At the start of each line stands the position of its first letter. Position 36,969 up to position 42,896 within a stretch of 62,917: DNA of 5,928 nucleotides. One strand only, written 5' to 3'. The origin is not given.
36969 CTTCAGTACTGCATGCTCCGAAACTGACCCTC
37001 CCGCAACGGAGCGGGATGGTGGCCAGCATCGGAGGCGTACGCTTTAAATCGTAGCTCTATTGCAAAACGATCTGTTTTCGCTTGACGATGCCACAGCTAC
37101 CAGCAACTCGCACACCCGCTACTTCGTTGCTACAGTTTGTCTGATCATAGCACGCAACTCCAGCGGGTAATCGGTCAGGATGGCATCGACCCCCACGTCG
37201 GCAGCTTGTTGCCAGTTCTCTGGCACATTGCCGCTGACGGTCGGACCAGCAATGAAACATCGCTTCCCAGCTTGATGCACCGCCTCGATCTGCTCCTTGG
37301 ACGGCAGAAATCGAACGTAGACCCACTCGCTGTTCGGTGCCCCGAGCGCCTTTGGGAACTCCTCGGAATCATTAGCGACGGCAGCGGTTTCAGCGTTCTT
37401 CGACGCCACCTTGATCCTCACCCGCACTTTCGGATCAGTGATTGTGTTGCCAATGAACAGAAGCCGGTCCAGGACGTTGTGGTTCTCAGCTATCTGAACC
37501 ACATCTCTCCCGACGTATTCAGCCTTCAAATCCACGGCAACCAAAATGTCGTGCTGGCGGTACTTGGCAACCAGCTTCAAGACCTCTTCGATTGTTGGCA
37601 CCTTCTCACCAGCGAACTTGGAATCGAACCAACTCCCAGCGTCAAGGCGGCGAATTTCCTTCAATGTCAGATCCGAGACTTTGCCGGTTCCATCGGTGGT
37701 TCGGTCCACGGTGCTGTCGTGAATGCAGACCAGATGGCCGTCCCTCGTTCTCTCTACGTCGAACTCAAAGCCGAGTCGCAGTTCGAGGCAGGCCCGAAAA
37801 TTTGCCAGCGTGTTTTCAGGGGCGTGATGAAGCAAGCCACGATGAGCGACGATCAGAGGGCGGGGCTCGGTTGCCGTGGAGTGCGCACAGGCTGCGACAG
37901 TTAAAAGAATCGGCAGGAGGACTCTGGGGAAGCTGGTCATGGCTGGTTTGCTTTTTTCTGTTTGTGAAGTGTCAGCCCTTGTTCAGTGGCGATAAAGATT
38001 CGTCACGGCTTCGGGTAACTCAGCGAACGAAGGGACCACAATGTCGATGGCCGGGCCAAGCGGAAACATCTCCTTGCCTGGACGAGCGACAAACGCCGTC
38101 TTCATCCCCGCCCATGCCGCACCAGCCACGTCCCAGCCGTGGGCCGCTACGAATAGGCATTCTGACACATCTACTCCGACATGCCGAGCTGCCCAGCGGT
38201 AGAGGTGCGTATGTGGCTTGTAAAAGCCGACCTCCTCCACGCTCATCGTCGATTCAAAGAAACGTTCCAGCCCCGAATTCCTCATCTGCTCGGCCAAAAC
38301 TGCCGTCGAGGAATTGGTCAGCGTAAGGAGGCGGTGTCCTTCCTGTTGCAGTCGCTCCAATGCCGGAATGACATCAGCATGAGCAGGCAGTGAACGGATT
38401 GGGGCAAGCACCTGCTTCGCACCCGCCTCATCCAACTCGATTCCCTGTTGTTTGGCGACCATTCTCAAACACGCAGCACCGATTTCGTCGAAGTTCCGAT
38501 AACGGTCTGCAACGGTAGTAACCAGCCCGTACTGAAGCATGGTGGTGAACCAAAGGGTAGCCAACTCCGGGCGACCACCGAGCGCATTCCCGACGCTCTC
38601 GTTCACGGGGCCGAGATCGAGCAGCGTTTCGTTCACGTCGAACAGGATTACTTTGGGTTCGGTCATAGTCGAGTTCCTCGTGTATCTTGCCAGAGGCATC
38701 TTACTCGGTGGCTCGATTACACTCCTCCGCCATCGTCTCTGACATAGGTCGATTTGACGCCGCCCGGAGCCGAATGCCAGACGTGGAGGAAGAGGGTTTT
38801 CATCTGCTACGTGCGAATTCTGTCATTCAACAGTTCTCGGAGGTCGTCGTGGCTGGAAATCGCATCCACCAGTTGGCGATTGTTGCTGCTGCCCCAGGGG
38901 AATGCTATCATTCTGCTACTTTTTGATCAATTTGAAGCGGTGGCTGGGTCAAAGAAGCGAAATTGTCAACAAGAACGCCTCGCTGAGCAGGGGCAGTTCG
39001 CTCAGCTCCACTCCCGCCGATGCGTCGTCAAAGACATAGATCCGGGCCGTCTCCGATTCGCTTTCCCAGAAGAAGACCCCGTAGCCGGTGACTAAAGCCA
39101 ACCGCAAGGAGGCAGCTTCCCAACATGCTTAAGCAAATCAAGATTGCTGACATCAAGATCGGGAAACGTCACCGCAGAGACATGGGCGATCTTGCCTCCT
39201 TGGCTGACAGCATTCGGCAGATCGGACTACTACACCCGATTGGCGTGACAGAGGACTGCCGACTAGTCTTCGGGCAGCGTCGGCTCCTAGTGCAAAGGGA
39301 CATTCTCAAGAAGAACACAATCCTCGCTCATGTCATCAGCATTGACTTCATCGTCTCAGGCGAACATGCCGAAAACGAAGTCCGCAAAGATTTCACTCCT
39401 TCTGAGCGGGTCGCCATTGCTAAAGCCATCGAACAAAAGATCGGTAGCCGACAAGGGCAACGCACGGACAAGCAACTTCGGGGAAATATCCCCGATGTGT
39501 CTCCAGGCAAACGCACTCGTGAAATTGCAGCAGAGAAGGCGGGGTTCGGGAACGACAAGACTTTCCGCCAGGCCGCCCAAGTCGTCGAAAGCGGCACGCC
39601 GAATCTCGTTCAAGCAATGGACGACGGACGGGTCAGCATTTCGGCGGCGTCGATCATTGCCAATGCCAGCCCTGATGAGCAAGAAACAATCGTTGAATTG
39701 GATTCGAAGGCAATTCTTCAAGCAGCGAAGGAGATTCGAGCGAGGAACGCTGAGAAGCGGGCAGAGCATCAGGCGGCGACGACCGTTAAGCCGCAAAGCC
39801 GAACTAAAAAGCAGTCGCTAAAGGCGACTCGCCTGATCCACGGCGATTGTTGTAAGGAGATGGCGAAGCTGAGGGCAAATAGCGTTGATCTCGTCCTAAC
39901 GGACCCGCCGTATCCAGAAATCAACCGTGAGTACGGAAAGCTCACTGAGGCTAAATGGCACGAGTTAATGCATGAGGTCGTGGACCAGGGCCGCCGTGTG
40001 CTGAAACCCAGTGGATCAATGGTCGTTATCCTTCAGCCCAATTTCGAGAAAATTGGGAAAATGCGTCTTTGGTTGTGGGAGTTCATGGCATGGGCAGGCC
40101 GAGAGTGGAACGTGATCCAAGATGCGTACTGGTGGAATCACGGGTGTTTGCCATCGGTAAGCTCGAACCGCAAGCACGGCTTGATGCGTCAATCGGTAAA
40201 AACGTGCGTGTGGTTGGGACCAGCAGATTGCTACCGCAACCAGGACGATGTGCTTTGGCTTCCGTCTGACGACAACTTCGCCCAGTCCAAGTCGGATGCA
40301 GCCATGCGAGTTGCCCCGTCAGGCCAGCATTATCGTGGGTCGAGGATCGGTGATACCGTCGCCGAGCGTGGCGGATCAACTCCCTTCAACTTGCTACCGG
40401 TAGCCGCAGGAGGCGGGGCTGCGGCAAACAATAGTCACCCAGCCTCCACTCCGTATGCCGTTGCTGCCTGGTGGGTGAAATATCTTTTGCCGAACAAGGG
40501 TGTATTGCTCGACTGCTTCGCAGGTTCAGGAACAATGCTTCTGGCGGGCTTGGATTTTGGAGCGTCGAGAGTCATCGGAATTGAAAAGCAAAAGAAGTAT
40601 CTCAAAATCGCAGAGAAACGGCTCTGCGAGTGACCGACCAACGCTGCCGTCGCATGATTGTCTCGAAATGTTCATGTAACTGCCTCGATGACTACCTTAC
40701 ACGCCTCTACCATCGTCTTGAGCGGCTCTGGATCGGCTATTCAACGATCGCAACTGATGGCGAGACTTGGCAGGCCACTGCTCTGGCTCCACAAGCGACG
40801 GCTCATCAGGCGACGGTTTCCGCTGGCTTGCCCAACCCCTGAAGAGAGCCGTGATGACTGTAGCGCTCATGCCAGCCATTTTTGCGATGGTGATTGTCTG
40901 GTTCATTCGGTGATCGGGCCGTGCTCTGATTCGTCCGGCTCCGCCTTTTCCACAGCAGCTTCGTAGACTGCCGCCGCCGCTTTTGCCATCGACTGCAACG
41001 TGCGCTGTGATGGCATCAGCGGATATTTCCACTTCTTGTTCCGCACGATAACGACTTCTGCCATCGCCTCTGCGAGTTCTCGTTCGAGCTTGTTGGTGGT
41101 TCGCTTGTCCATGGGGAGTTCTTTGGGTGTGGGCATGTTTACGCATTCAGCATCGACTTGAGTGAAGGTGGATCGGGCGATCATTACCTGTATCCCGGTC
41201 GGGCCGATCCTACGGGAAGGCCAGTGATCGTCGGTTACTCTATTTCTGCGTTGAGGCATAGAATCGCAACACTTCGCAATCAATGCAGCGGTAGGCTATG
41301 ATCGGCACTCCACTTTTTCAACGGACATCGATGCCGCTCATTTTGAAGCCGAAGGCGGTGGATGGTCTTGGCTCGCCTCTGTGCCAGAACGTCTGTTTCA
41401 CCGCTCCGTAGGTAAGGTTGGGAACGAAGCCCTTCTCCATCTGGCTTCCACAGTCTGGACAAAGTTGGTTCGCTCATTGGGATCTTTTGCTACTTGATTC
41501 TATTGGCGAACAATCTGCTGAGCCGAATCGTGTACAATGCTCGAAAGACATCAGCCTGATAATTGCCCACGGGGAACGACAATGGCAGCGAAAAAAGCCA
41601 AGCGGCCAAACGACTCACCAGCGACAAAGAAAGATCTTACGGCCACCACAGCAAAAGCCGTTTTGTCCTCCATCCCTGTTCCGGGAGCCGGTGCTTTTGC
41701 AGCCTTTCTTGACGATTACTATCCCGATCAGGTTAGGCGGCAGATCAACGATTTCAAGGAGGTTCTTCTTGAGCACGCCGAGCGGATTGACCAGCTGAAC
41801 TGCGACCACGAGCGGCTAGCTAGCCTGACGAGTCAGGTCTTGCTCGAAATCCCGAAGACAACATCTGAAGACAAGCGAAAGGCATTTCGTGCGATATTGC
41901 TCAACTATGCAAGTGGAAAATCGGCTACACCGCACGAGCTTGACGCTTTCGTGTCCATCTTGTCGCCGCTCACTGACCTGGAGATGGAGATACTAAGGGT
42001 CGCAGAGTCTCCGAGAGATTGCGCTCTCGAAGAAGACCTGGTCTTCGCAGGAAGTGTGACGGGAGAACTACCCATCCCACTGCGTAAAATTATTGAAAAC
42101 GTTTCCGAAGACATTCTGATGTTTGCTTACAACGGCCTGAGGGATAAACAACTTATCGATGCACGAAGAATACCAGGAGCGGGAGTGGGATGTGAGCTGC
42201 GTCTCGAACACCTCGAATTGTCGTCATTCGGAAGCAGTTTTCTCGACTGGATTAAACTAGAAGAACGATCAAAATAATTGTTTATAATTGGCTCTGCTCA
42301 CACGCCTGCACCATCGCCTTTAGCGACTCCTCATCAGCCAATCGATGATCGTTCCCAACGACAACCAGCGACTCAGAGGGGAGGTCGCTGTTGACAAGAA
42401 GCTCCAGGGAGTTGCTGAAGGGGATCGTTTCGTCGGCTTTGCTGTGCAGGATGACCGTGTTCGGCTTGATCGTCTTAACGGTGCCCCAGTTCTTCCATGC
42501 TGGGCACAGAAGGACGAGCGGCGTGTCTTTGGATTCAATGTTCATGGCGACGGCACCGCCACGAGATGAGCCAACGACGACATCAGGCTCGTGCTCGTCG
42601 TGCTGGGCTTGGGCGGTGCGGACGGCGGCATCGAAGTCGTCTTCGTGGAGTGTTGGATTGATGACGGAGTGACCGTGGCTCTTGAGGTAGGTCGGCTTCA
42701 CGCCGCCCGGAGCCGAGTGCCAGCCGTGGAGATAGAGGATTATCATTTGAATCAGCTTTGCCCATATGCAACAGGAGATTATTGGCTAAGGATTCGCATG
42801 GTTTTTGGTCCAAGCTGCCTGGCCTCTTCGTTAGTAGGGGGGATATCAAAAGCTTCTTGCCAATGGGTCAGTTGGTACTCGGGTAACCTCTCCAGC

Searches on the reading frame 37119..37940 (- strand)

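Call 53: search_protein_families(library=pfam, proteins=[window:37119-37940:-], max_evalue=0.001)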
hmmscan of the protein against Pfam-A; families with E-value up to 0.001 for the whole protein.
window:37119-37940:- (273 aa): 1 family
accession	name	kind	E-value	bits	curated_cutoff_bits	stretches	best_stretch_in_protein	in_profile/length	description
PF03009.23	GDPD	-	2.9e-31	109.9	23.6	1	33-259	1-242/244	Glycerophosphoryl diester phosphodiesterase family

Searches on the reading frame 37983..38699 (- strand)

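Call 53: search_protein_families(library=pfam, proteins=[window:37983-38699:-], max_evalue=0.001)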
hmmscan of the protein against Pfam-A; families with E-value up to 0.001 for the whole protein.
window:37983-38699:- (238 aa): 3 families
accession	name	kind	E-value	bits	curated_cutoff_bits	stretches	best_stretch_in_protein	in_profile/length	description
PF00702.32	Hydrolase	-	6.1e-16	59.8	26.4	1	16-198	2-191/191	haloacid dehalogenase-like hydrolase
PF13419.12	HAD_2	-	8.4e-12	46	23.8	1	106-204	80-178/178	Haloacid dehalogenase-like hydrolase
PF13242.12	Hydrolase_like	-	7.7e-05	23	22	1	161-206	4-50/75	HAD-hyrolase-like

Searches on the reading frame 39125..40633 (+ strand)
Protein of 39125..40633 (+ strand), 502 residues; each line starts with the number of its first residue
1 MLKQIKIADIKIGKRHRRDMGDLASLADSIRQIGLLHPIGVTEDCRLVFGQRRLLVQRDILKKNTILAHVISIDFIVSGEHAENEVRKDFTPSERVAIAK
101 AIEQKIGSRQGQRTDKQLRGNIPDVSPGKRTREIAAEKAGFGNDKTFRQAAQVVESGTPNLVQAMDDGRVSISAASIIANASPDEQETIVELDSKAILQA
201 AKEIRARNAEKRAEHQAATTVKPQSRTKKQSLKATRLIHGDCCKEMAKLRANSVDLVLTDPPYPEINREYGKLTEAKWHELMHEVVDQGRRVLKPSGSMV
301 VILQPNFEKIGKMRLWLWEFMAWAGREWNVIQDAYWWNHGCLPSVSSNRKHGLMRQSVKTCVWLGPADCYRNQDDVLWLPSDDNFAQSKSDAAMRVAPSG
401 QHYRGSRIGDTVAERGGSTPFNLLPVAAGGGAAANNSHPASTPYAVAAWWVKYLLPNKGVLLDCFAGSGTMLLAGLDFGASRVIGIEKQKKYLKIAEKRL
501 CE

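Call 3: search_protein_families(library=pfam, proteins=[window:39125-40633:+], max_evalue=0.01)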
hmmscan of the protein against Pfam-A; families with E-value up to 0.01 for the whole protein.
window:39125-40633:+ (502 aa): 4 families
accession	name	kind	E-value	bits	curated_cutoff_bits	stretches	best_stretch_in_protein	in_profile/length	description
PF01555.25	N6_N4_Mtase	-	6.2e-24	85.6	26.7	1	254-498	1-221/221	DNA methylase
PF03602.21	Cons_hypoth95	-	3.1e-07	30.7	24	1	457-498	41-82/182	Conserved hypothetical protein 95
PF01170.24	UPF0020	-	4.6e-05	23.6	22.3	1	169-304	41-167/197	RMKL-like, methyltransferase domain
PF05175.20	MTS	-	0.00066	19.8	23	0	226-306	74-143/170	Methyltransferase small domain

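Call 4: search_protein_families(library=padloc, proteins=[window:39125-40633:+], max_evalue=0.01)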
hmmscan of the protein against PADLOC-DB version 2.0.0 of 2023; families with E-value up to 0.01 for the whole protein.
window:39125-40633:+ (502 aa): 43 families (the best 25 are shown)
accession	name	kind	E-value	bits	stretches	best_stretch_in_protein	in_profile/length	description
PDLC03299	MTase_II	-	6.6e-23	79.6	2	225-302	5-86/296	Type II methyltransferase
PDLC03371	MTase_II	-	4.8e-20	70.2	1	231-500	7-252/260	Type II methyltransferase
PDLC03387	MTase_II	-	3.5e-16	57.2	2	226-304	3-87/289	Type II methyltransferase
PDLC03353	MTase_II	-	4.4e-16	57.2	2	230-313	5-90/260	Type II methyltransferase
PDLC03246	MTase_II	-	1.7e-15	55.1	2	433-495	300-361/376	Type II methyltransferase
PDLC03350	MTase_II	-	2.2e-15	54.9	2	235-299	57-121/312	Type II methyltransferase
PDLC04134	mad2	-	2.9e-15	54.1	2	188-316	317-412/492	mads_2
PDLC03260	MTase_II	-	4.7e-15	53.3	2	230-302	5-78/349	Type II methyltransferase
PDLC03228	MTase_II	-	1.1e-14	52.8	2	424-501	130-206/227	Type II methyltransferase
PDLC03216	MTase_II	-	4e-14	50.4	2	227-264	4-41/364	Type II methyltransferase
PDLC03265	MTase_II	-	7.7e-13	46.6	1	235-302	25-97/333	Type II methyltransferase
PDLC03320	MTase_II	-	1.3e-12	45.5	2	211-303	11-104/289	Type II methyltransferase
PDLC03323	MTase_II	-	2.1e-12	44.8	1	236-492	16-286/330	Type II methyltransferase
PDLC03738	oMTase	-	4.4e-11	40.1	2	222-264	8-50/376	orphan methyltransferase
PDLC03251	MTase_II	-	2.2e-10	38.3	1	233-312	3-76/282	Type II methyltransferase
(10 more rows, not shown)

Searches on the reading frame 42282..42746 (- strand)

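Call 3: search_protein_families(library=pfam, proteins=[window:42282-42746:-], max_evalue=0.01)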
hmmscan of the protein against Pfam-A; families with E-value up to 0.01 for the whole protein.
window:42282-42746:- (154 aa): 4 families
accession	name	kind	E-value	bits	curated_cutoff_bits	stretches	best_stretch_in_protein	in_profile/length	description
PF05728.18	UPF0227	-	7.3e-07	29.7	21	1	3-84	2-91/187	Uncharacterised protein family (UPF0227)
PF12697.13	Abhydrolase_6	-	4.2e-05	24.7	26.3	1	4-87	2-99/217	Alpha/beta hydrolase family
PF12146.15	Hydrolase_4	-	5.1e-05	23.1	27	1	35-109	59-135/239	Serine aminopeptidase, S33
PF03959.19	FSH1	-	0.0049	17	21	1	35-152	82-189/211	Serine hydrolase (FSH1)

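Call 4: search_protein_families(library=padloc, proteins=[window:42282-42746:-], max_evalue=0.01)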
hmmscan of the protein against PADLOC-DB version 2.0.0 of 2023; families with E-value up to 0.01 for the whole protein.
window:42282-42746:- (154 aa): 0 families

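Call 49: search_protein_families(library=ncbifam, proteins=[window:42282-42746:-], max_evalue=0.1)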
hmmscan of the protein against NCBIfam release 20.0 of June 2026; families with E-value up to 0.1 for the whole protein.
window:42282-42746:- (154 aa): 4 families
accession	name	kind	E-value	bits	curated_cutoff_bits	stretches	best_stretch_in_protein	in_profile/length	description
NF058580.1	lipase_V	equivalog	0.00054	19.7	300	1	21-121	59-154/230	EstV family lipase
NF008291.0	PRK11071.1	equivalog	0.0056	16.4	252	1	2-87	3-96/193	esterase YqiA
TIGR03056.1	bchO_mg_che_rel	equivalog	0.055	12.5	172.55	0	47-71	89-113/278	alpha/beta fold hydrolase BchO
NF052387.1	Lys_ferment_KCE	equivalog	0.076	12.4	382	1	31-79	54-97/267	3-keto-5-aminohexanoate cleavage enzyme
